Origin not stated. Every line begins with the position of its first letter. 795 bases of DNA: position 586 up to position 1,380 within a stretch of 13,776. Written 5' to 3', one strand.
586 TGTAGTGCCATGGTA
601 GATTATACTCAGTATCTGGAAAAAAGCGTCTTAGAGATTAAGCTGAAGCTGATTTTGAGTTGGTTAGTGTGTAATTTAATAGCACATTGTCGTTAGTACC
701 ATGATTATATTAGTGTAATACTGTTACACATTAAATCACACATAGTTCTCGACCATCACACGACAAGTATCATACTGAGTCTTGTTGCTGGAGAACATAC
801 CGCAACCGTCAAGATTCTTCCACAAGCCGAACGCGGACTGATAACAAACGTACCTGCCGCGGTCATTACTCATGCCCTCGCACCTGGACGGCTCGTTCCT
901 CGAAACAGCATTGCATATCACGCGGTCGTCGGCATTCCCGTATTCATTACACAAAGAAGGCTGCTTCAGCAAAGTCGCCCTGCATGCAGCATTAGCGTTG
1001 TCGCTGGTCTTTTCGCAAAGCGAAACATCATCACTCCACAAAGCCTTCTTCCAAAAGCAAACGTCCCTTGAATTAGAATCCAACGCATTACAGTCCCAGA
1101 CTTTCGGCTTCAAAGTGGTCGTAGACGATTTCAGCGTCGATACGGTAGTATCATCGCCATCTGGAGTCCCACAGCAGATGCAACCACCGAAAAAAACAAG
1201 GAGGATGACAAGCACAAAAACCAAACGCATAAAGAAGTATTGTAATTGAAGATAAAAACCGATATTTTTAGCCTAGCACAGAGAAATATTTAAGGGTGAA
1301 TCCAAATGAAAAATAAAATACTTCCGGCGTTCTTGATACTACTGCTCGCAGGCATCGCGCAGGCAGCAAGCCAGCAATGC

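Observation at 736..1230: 164-aa protein built from five tandem Cys-hairpin repeats (C-x11-13-C) behind an N-terminal 'GGCICCG' anchor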

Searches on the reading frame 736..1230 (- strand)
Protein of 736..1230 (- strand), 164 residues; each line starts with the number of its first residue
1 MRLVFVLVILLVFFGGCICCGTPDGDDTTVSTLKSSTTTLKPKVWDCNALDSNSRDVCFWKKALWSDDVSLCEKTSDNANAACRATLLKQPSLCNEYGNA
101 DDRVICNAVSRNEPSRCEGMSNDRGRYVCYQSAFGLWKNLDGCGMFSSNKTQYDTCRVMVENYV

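Call 6: search_protein_families(library=pfam, proteins=[window:736-1230:-], max_evalue=1)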
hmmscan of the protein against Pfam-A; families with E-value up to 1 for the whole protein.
window:736-1230:- (164 aa): 0 families

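Call 7: search_protein_families(library=ncbifam, proteins=[window:736-1230:-], max_evalue=1)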
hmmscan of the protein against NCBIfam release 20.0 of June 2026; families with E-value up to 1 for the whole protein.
window:736-1230:- (164 aa): 0 families

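Call 8: find_homologous_proteins(query=window:736-1230:-, max_evalue=0.01)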
Query window:736-1230:- (164 aa): 1 proteins with E <= 0.01 among 12 candidates.
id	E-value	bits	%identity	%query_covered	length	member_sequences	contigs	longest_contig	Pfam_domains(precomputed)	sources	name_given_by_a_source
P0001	6.1e-105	366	99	97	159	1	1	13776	-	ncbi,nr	ncbi:MAG: hypothetical protein NTU61_03235 [Candidatus Altiarchaeota archaeon]|nr:hypothetical prote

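Call 14: find_encoding_contigs(protein=P0001, flank=10000)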
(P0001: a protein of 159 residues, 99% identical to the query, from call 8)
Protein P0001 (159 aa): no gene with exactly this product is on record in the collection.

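Call 15: search_solved_structures(query=window:736-1230:-, max_evalue=10)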
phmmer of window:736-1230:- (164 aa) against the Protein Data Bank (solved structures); distinct sequences matched with E-value up to 10: 0.

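Call 20: search_protein_representatives(protein=window:736-1230:-)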
Query: 164 residues. Proteins with E-value up to 0.001 (for the whole library): 59; up to 1e-10: 5; up to 1e-30: 1. The best 59 are listed.
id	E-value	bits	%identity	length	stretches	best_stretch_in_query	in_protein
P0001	2.0e-105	366.4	100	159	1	7-164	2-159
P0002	3.2e-13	66.3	26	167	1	6-151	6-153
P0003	4.7e-12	62.5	34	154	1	7-150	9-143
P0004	2.8e-11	60.0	32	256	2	54-148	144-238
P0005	6.6e-11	58.7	30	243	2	2-146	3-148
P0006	1.2e-10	57.9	30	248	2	48-133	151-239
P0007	2.1e-10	57.1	27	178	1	2-153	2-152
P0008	2.7e-10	56.8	38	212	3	27-120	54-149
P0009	5.5e-10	55.7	30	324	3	8-73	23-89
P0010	5.6e-10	55.7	30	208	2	47-129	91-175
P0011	2.4e-08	50.4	33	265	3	32-130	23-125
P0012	2.8e-08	50.2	31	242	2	57-132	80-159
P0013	7.2e-08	48.8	33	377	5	40-98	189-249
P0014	1.7e-07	47.7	32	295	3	54-149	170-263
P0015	1.7e-07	47.6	29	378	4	53-133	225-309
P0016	1.9e-07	47.5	32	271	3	35-130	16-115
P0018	2.9e-07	46.9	27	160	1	8-147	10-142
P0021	1.1e-06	45.0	30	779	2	39-152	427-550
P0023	2.9e-06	43.7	33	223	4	106-152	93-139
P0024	5.7e-06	42.7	28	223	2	50-132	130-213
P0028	2.0e-05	40.9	34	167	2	30-129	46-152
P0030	2.2e-05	40.8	37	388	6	44-77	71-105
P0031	2.3e-05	40.7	28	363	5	71-133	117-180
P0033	3.6e-05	40.1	31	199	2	50-144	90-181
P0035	4.0e-05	39.9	30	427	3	33-122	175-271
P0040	1.2e-04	38.4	31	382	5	2-131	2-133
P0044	1.4e-04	38.2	36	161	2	67-135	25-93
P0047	3.1e-04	37.0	26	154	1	9-145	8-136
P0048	3.2e-04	37.0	31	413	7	46-74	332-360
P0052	4.3e-04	36.6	31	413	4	54-146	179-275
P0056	6.6e-04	36.0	36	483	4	50-107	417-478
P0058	8.3e-04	35.6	37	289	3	47-92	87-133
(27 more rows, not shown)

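Call 24: search_protein_families(library=pfam, proteins=[P0014, P0030, P0035, P0056, P0011, P0048, P0003, P0002, P0010, P0023], max_evalue=1)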
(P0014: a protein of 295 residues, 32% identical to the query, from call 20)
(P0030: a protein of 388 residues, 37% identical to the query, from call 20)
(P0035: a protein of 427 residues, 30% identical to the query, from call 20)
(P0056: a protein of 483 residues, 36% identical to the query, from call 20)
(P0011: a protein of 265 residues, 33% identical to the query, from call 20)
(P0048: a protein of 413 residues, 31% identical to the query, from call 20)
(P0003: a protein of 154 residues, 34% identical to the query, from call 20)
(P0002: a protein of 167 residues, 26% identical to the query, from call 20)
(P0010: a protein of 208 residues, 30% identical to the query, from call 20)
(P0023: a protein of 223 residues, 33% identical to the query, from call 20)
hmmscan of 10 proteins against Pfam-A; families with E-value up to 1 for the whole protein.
P0014 (295 aa): 2 families
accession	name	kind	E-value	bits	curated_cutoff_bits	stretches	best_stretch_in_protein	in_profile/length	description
PF05818.17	TraT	-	0.0032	17.7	31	0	65-107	109-150/214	Enterobacterial TraT complement resistance protein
PF23066.1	PH_21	-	0.027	14.9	27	1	180-248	41-107/120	C-Maf-inducing protein PH domain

P0030 (388 aa): 0 families

P0035 (427 aa): 5 families
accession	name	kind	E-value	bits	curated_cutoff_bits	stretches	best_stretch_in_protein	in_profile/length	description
PF21164.2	Dumpy_DPY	-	0.0002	21.7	27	1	74-94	2-22/24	Dumpy, DPY module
PF23416.1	DUF7107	-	0.0058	17.4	24.6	1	75-99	1-25/48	Domain of unknown function (DUF7107)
PF12946.13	EGF_MSP1_1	-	0.021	15.3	27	1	36-59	11-36/37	MSP1 EGF domain 1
PF20997.2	DUF3195_C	-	0.48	10.8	25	0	396-411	1-16/32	Protein of unknown function (DUF3195) C-terminal domain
PF00095.26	WAP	-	0.85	10.4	20.8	0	56-93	2-34/41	WAP-type (Whey Acidic Protein) 'four-disulfide core'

P0056 (483 aa): 0 families

P0011 (265 aa): 1 family
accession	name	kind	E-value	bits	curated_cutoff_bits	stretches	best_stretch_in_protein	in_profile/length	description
PF07862.16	Nif11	-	0.089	13.5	23.8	0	131-151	13-33/48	Nif11 domain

P0048 (413 aa): 2 families
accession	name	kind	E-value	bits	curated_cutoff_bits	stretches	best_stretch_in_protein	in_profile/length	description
PF08969.16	USP8_dimer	-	0.16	12.6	24.6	1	86-130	39-83/114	USP8 dimerisation domain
PF00957.27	Synaptobrevin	-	0.22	11.8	26.4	1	7-39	53-85/89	Synaptobrevin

P0003 (154 aa): 0 families

P0002 (167 aa): 1 family
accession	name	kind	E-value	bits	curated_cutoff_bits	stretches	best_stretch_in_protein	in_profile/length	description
PF21827.1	New_glue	-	0.018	15.2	31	1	1-38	1-36/94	New glue protein family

P0010 (208 aa): 0 families

P0023 (223 aa): 0 families

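Call 25: predict_structure(protein=window:736-1230:-)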
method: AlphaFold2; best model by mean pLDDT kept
length: 164 residues; sequences in the alignment: 1
mean_pLDDT: 55.5   pTM: 0.35
mean pLDDT of the five models: 55.5, 45.3, 39.3, 35.9, 33.8
residues with pLDDT >= 90: 0; 70-90: 13; 50-70: 105; < 50: 46
segments of 3 or more residues with pLDDT < 50: 15-43, 89-98, 136-139, 162-164
pLDDT, mean of each block of 10 residues (from residue 1): 69 49 36 36 58 62 66 66 55 49 58 62 58 51 60 57 47
secondary structure, 60 per line:
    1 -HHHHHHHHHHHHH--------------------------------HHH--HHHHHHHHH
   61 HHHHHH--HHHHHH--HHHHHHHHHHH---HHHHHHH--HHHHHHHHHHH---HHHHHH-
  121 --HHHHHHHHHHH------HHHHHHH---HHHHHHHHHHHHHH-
elements in order: H2-14 H52-66 H69-74 H77-87 H91-97 H100-110 H114-119 H123-133 H140-146 H150-163

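Call 27: find_homologous_proteins(query=A1, max_evalue=0.001)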
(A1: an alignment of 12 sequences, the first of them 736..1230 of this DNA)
Query A1 (12 sequences) (164 aa, profile of the alignment): 7 proteins with E <= 0.001 among 4436 candidates.
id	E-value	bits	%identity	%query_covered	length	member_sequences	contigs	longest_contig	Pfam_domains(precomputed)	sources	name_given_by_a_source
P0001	1.7e-43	166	99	97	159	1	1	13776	-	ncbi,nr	ncbi:MAG: hypothetical protein NTU61_03235 [Candidatus Altiarchaeota archaeon]|nr:hypothetical prote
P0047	6.0e-39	151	25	87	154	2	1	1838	-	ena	-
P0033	9.1e-39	151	27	76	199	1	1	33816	-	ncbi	-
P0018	1.8e-38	150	28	57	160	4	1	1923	-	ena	-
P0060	4.2e-26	110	44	15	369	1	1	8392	-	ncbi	-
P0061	1.5e-16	78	31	46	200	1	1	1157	-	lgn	-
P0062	2.8e-11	61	30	37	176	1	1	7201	-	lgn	-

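Call 28: find_encoding_contigs(protein=P0033, flank=6000, max_places=3)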
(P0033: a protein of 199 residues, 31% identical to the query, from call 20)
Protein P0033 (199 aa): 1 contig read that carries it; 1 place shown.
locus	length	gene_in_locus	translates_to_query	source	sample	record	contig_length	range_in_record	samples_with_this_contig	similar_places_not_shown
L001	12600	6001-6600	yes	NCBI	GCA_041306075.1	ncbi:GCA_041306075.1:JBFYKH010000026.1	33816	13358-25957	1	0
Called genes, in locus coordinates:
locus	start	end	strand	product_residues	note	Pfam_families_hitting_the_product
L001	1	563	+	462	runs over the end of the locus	PF00493:MCM (faint), PF01078:Mg_chelatase, PF05496:RuvB_N (faint), PF00158:Sigma54_activat (faint), PF20720:nSTAND3 (weak), PF00004:AAA (faint), PF07728:AAA_5 (faint), PF20436:LonB_AAA-LID (weak)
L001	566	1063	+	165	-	PF27418:GINS23_N (weak), PF22090:Gins51_C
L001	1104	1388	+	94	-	PF00935:Ribosomal_L44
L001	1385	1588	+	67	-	PF01667:Ribosomal_S27e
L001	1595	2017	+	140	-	PF01951:Archease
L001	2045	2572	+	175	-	-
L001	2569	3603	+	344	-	-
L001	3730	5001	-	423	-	PF02878:PGM_PMM_I, PF02879:PGM_PMM_II, PF02880:PGM_PMM_III, PF00408:PGM_PMM_IV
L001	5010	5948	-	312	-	PF05496:RuvB_N, PF01078:Mg_chelatase (faint), PF25199:nSTAND_NTPase5 (weak), PF00004:AAA, PF13177:DNA_pol3_delta2, PF08542:Rep_fac_C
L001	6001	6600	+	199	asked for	-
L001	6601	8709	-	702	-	-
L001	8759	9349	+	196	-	PF01917:Flagellin_arch-type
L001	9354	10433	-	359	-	-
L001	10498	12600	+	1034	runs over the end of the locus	PF00133:tRNA-synt_1, PF09334:tRNA-synt_1g (faint), PF08264:Anticodon_1, PF19302:DUF5915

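Call 29: find_encoding_contigs(protein=P0060, flank=6000, max_places=3)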
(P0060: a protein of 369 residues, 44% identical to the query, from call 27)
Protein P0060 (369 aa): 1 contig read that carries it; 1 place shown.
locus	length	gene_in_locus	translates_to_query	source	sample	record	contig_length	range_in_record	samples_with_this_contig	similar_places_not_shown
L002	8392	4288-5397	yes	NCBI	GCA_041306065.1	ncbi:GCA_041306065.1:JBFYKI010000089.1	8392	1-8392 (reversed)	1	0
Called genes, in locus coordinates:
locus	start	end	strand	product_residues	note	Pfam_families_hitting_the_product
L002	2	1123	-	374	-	?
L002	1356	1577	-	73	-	-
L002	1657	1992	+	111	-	-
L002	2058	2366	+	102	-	-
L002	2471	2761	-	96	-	-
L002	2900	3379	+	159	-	-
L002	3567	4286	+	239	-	-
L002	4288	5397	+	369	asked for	-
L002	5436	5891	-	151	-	PF00072:Response_reg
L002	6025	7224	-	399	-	PF00890:FAD_binding_2 (weak), PF01134:GIDA (weak), PF01266:DAO, PF01494:FAD_binding_3, PF05834:Lycopene_cycl, PF12831:FAD_oxidored, PF13450:NAD_binding_8, PF22578:GGR_cat, +5 more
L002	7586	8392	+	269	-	?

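Call 30: list_cluster_members(proteins=[P0002, P0003, P0007, P0008, P0010, P0018, P0023, P0028, P0033, P0047])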
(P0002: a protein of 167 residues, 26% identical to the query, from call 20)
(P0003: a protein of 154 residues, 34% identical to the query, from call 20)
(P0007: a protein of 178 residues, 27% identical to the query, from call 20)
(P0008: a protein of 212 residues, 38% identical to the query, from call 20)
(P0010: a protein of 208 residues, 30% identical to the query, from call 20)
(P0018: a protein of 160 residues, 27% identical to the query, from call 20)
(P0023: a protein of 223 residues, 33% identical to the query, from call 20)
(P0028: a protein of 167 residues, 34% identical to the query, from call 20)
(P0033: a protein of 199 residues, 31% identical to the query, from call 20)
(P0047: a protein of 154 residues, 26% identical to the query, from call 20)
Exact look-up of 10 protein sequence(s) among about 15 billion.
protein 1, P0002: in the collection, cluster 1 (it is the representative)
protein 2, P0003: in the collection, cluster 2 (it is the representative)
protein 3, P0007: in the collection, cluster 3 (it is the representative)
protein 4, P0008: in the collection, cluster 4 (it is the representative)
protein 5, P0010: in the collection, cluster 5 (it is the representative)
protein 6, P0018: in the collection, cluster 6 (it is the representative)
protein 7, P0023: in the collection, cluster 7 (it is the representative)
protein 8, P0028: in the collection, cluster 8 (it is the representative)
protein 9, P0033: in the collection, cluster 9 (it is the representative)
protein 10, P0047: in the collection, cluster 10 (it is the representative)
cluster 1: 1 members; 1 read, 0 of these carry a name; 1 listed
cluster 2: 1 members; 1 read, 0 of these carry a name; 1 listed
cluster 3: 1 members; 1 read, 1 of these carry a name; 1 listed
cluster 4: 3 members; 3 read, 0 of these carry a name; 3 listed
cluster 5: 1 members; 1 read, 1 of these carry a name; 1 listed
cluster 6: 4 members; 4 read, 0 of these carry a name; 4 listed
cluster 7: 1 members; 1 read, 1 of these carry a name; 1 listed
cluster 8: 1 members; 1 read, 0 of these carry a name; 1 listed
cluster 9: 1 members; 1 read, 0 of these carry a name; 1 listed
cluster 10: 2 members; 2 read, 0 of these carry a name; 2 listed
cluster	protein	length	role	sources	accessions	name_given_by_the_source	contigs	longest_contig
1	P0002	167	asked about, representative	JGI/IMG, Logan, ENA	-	-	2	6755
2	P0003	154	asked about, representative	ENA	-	-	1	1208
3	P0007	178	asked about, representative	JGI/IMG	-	hypothetical protein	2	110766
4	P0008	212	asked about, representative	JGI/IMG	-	-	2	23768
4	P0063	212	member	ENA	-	-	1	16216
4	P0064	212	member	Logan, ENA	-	-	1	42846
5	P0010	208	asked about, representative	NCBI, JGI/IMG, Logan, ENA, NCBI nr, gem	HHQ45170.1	MAG TPA: hypothetical protein ENN13_03430 [Candidatus Altiarchaeales archaeon] | hypothetical protein [Candidatus Altiarchaeales archaeon]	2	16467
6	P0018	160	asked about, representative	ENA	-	-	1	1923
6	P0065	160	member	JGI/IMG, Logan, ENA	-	-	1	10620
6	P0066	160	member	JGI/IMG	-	-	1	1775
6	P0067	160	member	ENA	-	-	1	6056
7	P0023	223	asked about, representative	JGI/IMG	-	hypothetical protein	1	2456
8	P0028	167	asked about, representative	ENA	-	-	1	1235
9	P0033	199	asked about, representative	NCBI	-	-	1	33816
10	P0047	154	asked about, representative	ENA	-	-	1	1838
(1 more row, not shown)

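Call 36: find_homologous_proteins(query=A2, max_evalue=0.00001)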
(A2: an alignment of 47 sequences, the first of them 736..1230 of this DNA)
Query A2 (47 sequences) (164 aa, profile of the alignment): 5 proteins with E <= 0.00001 among 7375 candidates.
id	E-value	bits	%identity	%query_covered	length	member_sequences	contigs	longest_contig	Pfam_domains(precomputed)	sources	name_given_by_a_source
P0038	2.9e-47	179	24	74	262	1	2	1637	-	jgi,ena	-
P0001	3.4e-36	143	99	97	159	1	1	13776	-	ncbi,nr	ncbi:MAG: hypothetical protein NTU61_03235 [Candidatus Altiarchaeota archaeon]|nr:hypothetical prote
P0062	1.6e-28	118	30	37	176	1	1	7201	-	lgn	-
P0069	5.9e-22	96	27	40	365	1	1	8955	-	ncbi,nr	ncbi:MAG: hypothetical protein KGH58_03570 [Candidatus Micrarchaeota archaeon]|nr:hypothetical prote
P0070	2.2e-6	45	39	28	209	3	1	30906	-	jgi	-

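Call 43: find_encoding_contigs(protein=P0007, flank=10000, max_places=2)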
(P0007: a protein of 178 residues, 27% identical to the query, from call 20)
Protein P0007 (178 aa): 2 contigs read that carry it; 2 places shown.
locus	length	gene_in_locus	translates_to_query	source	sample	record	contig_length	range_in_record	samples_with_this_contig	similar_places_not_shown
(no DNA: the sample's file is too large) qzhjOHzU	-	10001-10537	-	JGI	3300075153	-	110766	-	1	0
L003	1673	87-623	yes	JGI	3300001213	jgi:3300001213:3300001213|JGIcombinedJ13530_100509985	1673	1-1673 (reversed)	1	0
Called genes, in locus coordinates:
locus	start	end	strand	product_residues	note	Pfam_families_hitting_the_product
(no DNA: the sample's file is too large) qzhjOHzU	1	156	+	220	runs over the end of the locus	PF00834:Ribul_P_3_epim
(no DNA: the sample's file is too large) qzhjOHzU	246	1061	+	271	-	PF00456:Transketolase_N, PF13292:DXP_synthase_N, PF09364:XFP_N (weak), PF00676:E1_dh (weak)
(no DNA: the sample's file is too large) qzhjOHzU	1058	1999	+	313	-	PF02779:Transket_pyr, PF02780:Transketolase_C, PF22613:Transketolase_C_1 (weak)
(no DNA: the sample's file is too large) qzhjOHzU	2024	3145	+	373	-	PF09594:GT87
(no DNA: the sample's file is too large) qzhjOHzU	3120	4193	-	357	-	PF00155:Aminotran_1_2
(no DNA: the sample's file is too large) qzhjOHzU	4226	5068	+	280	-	PF00483:NTP_transferase, PF12804:NTP_transf_3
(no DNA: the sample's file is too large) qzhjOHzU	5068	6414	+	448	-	PF02878:PGM_PMM_I, PF02879:PGM_PMM_II, PF02880:PGM_PMM_III, PF00408:PGM_PMM_IV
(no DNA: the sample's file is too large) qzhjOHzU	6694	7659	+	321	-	PF03703:bPH_2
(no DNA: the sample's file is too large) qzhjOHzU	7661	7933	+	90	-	-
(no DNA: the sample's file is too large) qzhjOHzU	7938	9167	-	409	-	PF00278:Orn_DAP_Arg_deC, PF02784:Orn_Arg_deC_N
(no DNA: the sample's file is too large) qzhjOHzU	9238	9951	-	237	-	PF00588:SpoU_methylase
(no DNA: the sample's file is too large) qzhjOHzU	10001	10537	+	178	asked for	-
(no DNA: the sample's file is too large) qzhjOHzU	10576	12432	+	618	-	PF01935:DUF87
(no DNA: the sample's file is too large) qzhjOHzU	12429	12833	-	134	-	PF00719:Pyrophosphatase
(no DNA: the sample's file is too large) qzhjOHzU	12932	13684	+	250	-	PF08241:Methyltransf_11 (weak)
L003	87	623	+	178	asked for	-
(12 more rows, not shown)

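Call 44: find_encoding_contigs(protein=P0010, flank=10000, max_places=2)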
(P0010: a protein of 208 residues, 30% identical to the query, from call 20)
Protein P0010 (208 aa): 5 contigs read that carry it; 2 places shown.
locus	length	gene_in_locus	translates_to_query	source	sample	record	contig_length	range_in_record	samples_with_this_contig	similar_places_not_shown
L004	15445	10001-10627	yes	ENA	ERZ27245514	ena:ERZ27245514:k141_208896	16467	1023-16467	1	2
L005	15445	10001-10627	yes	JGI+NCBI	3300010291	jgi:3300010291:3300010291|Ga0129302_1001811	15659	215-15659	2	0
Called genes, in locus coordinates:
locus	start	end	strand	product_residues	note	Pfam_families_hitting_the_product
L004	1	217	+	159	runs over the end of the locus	-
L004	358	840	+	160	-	-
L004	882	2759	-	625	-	-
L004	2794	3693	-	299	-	PF03706:LPG_synthase_TM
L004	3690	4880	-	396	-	PF13477:Glyco_trans_4_2 (weak), PF13439:Glyco_transf_4, PF13579:Glyco_trans_4_4, PF20706:GT4-conflict, PF00534:Glycos_transf_1, PF13692:Glyco_trans_1_4, PF13524:Glyco_trans_1_2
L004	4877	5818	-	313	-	PF00535:Glycos_transf_2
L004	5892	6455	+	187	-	-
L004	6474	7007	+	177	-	-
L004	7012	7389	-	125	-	-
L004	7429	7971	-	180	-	PF01862:PvlArgDC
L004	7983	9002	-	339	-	PF01916:DS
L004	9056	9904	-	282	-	PF00491:Arginase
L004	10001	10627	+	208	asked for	-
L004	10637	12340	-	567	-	-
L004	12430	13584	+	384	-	-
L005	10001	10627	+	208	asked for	-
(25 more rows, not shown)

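Call 45: predict_structure(alignment_id=A1)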
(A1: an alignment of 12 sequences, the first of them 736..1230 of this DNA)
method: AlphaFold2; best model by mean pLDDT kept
length: 164 residues; sequences in the alignment: 12
mean_pLDDT: 82.6   pTM: 0.66
mean pLDDT of the five models: 82.6, 82.0, 81.8, 81.7, 81.1
residues with pLDDT >= 90: 102; 70-90: 17; 50-70: 33; < 50: 12
segments of 3 or more residues with pLDDT < 50: 25-27, 29-36
pLDDT, mean of each block of 10 residues (from residue 1): 66 58 50 49 76 91 93 94 96 94 95 95 94 92 94 90 69
secondary structure, 60 per line:
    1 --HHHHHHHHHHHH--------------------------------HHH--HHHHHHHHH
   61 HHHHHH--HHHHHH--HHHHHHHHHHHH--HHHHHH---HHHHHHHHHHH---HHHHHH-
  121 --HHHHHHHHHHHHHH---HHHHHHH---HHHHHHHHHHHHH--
elements in order: H3-14 H52-66 H69-74 H77-88 H91-96 H100-110 H114-119 H123-136 H140-146 H150-162
